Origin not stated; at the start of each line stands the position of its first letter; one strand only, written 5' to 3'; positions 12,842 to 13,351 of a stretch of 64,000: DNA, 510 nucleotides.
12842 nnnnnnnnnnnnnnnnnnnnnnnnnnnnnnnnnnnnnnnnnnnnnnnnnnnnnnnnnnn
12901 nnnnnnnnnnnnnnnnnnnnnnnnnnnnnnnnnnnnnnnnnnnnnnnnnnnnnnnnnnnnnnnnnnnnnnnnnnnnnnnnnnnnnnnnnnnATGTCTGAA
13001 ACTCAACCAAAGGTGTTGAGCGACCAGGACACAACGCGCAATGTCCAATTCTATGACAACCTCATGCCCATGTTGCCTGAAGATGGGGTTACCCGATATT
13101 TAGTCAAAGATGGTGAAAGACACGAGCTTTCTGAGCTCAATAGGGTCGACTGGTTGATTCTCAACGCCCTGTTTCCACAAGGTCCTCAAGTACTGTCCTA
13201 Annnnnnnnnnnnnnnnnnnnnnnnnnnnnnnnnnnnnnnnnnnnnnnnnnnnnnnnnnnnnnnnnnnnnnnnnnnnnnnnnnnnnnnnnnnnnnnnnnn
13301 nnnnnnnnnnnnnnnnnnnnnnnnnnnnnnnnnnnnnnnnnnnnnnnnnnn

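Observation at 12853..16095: AT-rich island immediately 3' of tRNA-Pro carrying an EEP-family nuclease and unknown genes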

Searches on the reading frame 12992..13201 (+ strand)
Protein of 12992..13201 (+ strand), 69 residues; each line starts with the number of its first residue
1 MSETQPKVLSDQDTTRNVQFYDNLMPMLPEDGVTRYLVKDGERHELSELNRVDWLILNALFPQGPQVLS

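Call 4: search_protein_families(library=pfam, proteins=[window:12992-13201:+], max_evalue=1)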
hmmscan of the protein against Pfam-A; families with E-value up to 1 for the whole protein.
window:12992-13201:+ (69 aa): 1 family
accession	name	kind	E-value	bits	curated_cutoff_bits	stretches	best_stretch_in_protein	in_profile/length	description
PF12162.13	STAT1_TAZ2bind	-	0.022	14.9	21.6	1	22-31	7-16/25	STAT1 TAZ2 binding domain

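Call 5: search_protein_families(library=padloc, proteins=[window:12992-13201:+], max_evalue=1)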
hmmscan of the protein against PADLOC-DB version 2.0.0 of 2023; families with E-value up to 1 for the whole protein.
window:12992-13201:+ (69 aa): 0 families

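Call 6: search_protein_families(library=ncbifam, proteins=[window:12992-13201:+], max_evalue=1)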
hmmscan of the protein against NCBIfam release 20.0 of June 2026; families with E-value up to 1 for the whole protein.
window:12992-13201:+ (69 aa): 1 family
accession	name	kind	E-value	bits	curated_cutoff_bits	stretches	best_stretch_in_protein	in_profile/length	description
NF003432.0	PRK04946.1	equivalog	0.012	15.5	128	1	4-54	42-92/181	endonuclease SmrB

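Call 11: list_cluster_members(proteins=[window:12992-13201:+, window:13238-14002:+, window:14072-14398:+, window:14471-14851:+, window:14856-15713:+, window:15741-16091:+, window:16097-17365:-, window:12380-12772:+, window:11507-12370:+, window:10233-11468:+])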
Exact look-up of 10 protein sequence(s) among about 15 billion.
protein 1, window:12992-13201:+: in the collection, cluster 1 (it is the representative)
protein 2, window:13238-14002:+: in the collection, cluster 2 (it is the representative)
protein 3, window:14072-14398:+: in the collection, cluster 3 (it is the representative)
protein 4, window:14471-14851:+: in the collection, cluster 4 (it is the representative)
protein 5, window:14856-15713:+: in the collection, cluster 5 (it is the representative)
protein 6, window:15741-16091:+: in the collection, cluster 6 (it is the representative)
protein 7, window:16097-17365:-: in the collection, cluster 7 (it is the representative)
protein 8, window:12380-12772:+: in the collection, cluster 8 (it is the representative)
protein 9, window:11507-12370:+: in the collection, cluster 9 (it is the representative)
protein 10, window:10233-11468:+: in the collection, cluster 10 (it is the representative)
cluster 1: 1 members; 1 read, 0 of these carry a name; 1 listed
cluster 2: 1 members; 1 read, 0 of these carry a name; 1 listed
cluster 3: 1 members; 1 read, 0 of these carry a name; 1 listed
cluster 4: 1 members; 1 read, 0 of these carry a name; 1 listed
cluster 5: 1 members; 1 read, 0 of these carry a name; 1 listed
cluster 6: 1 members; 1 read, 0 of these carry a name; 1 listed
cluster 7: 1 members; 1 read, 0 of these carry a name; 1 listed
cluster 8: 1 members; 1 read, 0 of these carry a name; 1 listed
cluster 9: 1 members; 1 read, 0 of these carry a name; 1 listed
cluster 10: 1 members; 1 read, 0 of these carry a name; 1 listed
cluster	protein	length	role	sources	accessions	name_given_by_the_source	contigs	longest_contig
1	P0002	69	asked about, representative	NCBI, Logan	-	-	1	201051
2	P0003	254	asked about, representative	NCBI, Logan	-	-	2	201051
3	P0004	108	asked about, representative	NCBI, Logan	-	-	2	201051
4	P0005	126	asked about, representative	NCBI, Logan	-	-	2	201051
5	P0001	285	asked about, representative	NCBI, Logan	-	-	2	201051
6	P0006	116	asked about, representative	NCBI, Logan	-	-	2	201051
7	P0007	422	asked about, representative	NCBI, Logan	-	-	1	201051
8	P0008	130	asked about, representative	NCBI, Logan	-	-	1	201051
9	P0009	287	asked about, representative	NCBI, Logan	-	-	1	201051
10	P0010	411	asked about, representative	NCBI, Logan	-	-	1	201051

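Call 58: search_solved_structures(query=A5, max_evalue=0.01)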
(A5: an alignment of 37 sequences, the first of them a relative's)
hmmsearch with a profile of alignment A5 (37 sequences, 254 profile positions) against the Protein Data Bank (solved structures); distinct sequences matched with E-value up to 0.01: 13.
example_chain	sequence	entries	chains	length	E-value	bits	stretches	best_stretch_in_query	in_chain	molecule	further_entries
3g6s_A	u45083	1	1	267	2.3e-09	40.4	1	153-253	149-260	Putative endonuclease/exonuclease/phosphatase family protein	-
3k55_A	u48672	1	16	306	0.0001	25.1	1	27-247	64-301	Beta-hemolysin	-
7cne_A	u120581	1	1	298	0.00017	24.5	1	30-180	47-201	Sphingomyelinase C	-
5j3p_A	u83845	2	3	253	0.00033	23.5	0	116-179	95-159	Tyrosyl-DNA phosphodiesterase 2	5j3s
5ino_A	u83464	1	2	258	0.00037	23.4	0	115-179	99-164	Tyrosyl-DNA phosphodiesterase 2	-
5cfe_A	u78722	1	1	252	0.00051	22.9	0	4-49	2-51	Exodeoxyribonuclease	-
3i5v_A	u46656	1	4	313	0.00089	22.1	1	27-227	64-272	Beta-hemolysin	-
3i41_A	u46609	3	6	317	0.00089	22.1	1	27-227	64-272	Beta-hemolysin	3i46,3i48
6lpm_A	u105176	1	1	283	0.0031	20.3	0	4-51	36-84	Exodeoxyribonuclease III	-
3w2y_A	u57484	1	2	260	0.0074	19.1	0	3-52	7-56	Exodeoxyribonuclease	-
3fzi_A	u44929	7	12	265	0.0079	19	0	3-52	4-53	Exodeoxyribonuclease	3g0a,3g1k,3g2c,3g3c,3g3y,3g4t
3w2x_A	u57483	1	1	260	0.008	19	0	3-52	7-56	Exodeoxyribonuclease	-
3g91_A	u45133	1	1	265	0.0088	18.8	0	3-52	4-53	Exodeoxyribonuclease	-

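Call 67: search_protein_families(library=phrogs, proteins=[window:12992-13201:+], max_evalue=0.1)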
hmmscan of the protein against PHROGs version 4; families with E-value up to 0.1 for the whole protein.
window:12992-13201:+ (69 aa): 0 families

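Call 90: find_related_loci(query=A5, collection=viral_contigs, flank=5000)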
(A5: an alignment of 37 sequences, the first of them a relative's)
Query A5 (254 aa) in viral_contigs; peptide patterns used: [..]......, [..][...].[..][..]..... (x = any residue, [..] = any of these).
44 stretches matched a pattern, but none encodes a relative of the query by tblastn (E <= 1e-3).
